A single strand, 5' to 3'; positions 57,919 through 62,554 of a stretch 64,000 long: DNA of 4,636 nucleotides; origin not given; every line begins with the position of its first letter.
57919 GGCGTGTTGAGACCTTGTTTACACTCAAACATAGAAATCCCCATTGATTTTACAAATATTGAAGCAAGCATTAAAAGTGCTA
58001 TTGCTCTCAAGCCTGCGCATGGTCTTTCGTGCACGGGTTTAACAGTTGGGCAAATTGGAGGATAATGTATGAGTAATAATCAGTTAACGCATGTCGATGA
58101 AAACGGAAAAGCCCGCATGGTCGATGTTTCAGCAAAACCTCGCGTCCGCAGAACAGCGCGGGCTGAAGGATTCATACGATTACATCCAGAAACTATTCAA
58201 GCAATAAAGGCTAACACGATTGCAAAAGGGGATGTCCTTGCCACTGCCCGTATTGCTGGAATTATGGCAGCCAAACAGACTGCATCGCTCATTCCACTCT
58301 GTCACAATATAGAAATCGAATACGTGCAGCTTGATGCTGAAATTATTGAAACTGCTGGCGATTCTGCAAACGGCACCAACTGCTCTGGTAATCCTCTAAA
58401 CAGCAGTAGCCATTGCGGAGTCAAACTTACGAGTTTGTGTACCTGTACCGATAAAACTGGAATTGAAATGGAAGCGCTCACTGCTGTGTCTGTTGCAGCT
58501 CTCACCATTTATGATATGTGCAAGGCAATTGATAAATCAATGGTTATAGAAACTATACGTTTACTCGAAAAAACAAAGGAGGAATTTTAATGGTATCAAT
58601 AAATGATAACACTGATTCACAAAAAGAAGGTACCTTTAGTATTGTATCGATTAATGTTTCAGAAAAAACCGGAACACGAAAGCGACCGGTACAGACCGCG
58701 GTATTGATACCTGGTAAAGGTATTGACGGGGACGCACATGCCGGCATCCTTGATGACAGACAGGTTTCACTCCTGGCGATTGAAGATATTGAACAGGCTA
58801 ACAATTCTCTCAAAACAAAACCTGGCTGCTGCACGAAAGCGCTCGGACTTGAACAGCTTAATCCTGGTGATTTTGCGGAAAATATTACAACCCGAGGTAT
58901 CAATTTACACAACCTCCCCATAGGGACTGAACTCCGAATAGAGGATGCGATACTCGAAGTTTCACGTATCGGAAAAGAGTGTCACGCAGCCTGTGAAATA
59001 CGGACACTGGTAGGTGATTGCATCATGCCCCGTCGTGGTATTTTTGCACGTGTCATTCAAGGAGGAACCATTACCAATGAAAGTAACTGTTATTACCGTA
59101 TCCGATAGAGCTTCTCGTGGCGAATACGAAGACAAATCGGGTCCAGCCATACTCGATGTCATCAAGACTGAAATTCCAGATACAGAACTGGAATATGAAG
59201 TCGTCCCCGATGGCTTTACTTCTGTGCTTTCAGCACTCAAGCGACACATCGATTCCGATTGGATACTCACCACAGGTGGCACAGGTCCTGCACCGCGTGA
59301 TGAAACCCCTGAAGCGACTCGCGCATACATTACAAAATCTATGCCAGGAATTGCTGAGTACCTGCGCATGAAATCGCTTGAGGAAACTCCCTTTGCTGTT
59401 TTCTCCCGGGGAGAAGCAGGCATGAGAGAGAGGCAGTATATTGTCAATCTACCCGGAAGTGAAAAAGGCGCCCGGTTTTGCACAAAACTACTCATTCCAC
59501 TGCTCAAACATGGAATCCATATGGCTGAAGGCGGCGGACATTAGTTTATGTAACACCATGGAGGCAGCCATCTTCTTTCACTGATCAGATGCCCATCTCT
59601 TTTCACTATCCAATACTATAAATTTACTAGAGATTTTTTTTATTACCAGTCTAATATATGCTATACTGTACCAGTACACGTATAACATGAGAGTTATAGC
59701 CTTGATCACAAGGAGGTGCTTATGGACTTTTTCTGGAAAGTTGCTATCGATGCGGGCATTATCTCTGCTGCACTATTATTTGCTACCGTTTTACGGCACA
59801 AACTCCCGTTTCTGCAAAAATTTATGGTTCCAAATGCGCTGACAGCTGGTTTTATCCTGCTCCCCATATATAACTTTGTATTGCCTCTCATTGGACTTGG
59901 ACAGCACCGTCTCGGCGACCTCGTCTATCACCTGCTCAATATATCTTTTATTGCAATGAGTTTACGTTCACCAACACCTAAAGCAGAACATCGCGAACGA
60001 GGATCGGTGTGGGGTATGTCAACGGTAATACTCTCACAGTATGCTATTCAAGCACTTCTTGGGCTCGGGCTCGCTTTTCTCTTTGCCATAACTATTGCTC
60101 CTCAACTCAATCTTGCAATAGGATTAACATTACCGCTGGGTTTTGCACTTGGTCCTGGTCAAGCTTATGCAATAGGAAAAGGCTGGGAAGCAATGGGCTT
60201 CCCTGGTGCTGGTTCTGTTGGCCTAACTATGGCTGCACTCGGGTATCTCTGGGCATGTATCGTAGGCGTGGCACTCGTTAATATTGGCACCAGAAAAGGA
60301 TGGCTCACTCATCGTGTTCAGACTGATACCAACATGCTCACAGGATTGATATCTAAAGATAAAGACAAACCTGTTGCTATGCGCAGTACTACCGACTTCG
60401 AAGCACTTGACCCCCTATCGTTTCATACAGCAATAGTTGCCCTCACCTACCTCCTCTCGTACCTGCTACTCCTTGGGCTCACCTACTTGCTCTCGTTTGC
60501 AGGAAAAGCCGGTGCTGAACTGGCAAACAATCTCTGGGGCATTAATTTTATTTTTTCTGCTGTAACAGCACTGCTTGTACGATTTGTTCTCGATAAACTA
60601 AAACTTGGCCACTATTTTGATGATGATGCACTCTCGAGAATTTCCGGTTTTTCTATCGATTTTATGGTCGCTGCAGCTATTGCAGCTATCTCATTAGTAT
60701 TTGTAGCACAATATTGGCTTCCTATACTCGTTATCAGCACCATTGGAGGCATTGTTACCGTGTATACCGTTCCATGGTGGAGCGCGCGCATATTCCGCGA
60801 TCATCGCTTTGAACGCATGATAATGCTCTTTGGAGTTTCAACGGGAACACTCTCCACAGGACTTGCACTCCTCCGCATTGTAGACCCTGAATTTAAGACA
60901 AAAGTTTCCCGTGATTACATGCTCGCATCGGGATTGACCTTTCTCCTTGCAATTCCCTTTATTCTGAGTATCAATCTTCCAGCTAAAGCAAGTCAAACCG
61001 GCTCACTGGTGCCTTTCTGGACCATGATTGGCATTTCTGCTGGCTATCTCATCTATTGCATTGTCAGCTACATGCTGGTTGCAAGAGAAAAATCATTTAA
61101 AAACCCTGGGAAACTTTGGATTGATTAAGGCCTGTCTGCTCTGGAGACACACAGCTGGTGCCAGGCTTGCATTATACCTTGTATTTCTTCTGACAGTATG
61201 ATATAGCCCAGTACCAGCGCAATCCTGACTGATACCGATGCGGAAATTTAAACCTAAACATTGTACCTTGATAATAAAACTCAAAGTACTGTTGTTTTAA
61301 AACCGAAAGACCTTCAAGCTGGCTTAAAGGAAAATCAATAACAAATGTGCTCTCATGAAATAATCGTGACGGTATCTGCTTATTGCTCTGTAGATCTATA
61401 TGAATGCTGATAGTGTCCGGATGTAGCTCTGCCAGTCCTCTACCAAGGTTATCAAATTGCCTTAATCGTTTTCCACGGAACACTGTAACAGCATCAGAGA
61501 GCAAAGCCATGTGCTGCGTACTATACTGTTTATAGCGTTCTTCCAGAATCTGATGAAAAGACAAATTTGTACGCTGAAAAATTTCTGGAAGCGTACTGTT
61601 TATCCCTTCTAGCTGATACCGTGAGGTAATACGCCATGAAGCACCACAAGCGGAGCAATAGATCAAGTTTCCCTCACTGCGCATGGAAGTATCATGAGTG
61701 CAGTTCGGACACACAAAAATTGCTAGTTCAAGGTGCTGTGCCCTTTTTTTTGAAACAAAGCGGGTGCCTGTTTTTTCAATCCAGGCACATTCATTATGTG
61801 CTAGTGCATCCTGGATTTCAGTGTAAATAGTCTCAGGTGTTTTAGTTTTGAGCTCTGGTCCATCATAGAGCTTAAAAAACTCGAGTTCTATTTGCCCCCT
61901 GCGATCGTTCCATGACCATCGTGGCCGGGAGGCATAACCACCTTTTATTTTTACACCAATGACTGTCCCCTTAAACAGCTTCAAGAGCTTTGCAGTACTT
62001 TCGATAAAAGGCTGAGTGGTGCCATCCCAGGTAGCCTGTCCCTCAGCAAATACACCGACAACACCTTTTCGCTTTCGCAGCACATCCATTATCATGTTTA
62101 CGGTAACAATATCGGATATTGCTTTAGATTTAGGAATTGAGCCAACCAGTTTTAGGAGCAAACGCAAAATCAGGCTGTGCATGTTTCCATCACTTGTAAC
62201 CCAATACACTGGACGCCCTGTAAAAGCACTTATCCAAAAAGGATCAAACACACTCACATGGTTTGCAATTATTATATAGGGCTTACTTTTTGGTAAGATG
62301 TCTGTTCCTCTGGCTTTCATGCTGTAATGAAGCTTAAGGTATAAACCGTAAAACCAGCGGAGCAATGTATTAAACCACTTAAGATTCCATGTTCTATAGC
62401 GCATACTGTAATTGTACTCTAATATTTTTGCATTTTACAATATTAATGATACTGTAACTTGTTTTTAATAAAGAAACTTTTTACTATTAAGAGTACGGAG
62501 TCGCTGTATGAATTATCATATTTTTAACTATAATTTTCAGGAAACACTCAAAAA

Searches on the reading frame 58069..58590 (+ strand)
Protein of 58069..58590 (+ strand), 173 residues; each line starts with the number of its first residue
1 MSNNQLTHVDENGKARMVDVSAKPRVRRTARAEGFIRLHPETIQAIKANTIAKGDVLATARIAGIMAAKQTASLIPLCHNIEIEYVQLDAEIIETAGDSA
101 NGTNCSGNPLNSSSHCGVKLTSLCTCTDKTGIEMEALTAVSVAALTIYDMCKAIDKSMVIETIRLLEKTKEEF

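Call 7: search_protein_families(library=pfam, proteins=[window:58069-58590:+])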
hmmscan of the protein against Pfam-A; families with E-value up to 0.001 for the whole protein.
window:58069-58590:+ (173 aa): 1 family
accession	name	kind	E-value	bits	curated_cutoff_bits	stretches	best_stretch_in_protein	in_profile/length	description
PF01967.27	MoaC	-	1.5e-53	180.8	27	1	17-170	1-135/136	MoaC family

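Call 8: search_protein_families(library=ncbifam, proteins=[window:58069-58590:+])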
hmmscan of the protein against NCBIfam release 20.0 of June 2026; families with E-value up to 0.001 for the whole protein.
window:58069-58590:+ (173 aa): 6 families
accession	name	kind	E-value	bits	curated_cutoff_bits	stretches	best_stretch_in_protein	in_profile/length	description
NF006870.0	PRK09364.1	subfamily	1.7e-58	196.9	162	1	2-169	2-150/161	cyclic pyranopterin monophosphate synthase MoaC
TIGR00581.1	moaC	equivalog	1.4e-57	193.6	141.5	2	6-93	1-88/148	cyclic pyranopterin monophosphate synthase MoaC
NF002947.1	PRK03604.1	equivalog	2.4e-51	174.8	285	1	17-169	1-132/301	bifunctional molybdenum cofactor biosynthesis protein MoaC/MoaB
NF011069.0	PRK14499.1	equivalog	6.3e-47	160.2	457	1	5-169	2-147/308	cyclic pyranopterin monophosphate synthase MoaC/MOSC-domain-containing protein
NF008999.0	PRK12343.1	equivalog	7e-46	155.8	171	2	4-95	2-92/156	cyclic pyranopterin monophosphate synthase MoaC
NF011070.0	PRK14500.1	equivalog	3.3e-35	122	606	1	4-169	6-156/358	putative bifunctional molybdopterin-guanine dinucleotide biosynthesis protein MoaC/MobA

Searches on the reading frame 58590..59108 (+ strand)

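Call 7: search_protein_families(library=pfam, proteins=[window:58590-59108:+])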
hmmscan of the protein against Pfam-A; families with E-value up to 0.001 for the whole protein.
window:58590-59108:+ (172 aa): 1 family
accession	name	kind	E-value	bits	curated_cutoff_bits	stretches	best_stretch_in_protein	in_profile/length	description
PF03473.23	MOSC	-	1.6e-10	41.4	22.7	1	55-162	8-114/120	MOSC domain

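Call 8: search_protein_families(library=ncbifam, proteins=[window:58590-59108:+])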
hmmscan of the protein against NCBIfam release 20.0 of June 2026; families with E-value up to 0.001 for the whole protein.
window:58590-59108:+ (172 aa): 1 family
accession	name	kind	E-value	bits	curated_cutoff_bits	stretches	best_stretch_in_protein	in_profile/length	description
NF011069.0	PRK14499.1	equivalog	1.3e-46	159.1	457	1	11-163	158-299/308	cyclic pyranopterin monophosphate synthase MoaC/MOSC-domain-containing protein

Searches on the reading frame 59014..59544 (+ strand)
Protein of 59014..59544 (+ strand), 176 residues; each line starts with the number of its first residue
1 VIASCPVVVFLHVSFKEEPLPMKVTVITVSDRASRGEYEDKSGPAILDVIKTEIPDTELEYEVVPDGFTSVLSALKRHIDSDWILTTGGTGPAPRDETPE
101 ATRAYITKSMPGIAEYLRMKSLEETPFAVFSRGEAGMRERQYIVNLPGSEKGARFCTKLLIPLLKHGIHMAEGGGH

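Call 7: search_protein_families(library=pfam, proteins=[window:59014-59544:+])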
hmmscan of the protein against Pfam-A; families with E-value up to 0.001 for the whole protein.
window:59014-59544:+ (176 aa): 1 family
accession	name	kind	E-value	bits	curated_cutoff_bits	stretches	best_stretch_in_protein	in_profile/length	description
PF00994.29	MoCF_biosynth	-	1.1e-25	90.5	26.6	1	26-166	2-144/144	Probable molybdopterin binding domain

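Call 8: search_protein_families(library=ncbifam, proteins=[window:59014-59544:+])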
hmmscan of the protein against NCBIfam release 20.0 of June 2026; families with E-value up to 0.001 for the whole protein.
window:59014-59544:+ (176 aa): 4 families
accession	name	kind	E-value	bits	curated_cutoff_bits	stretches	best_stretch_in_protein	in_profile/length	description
NF006932.0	PRK09417.1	equivalog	4.2e-40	137.3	158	1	22-156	4-142/193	molybdopterin adenylyltransferase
NF002947.1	PRK03604.1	equivalog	2.3e-38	132.1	285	1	21-176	145-301/301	bifunctional molybdenum cofactor biosynthesis protein MoaC/MoaB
TIGR00177.1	molyb_syn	domain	1.6e-31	109.3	85.35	1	22-161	2-146/148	molybdenum cofactor synthesis domain-containing protein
TIGR02667.1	moaB_proteo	equivalog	8.5e-20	71.1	222.4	1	20-157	3-141/163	molybdenum cofactor biosynthesis protein B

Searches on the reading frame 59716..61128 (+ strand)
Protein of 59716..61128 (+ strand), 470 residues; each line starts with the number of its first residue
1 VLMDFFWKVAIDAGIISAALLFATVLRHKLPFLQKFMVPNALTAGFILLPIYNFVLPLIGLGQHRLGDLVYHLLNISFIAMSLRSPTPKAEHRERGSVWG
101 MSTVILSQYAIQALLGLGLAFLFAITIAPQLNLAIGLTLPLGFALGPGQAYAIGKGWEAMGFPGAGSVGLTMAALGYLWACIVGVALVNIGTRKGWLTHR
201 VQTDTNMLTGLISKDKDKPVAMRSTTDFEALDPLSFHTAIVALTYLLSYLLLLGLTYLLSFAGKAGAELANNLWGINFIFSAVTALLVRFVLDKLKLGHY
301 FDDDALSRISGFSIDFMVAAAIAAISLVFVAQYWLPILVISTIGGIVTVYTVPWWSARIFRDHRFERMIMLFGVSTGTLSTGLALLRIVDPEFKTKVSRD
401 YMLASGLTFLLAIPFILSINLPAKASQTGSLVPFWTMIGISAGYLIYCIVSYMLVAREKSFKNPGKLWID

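Call 7: search_protein_families(library=pfam, proteins=[window:59716-61128:+])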
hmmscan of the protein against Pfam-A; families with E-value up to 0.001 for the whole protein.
window:59716-61128:+ (470 aa): 1 family
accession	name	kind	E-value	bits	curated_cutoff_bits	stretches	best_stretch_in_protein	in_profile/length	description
PF03616.19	Glt_symporter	-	6e-05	22.4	26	1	17-349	13-320/368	Sodium/glutamate symporter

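Call 8: search_protein_families(library=ncbifam, proteins=[window:59716-61128:+])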
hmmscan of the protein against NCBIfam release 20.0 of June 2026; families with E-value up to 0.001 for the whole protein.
window:59716-61128:+ (470 aa): 0 families

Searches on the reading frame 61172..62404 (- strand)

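Call 41: search_protein_families(library=pfam, proteins=[window:61172-62404:-], max_evalue=0.00001)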
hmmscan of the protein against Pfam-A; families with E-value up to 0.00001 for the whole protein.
window:61172-62404:- (410 aa): 1 family
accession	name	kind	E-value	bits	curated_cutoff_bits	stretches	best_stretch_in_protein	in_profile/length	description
PF01553.26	Acyltransferase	-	2.7e-10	40.6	23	1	30-152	3-130/132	Acyltransferase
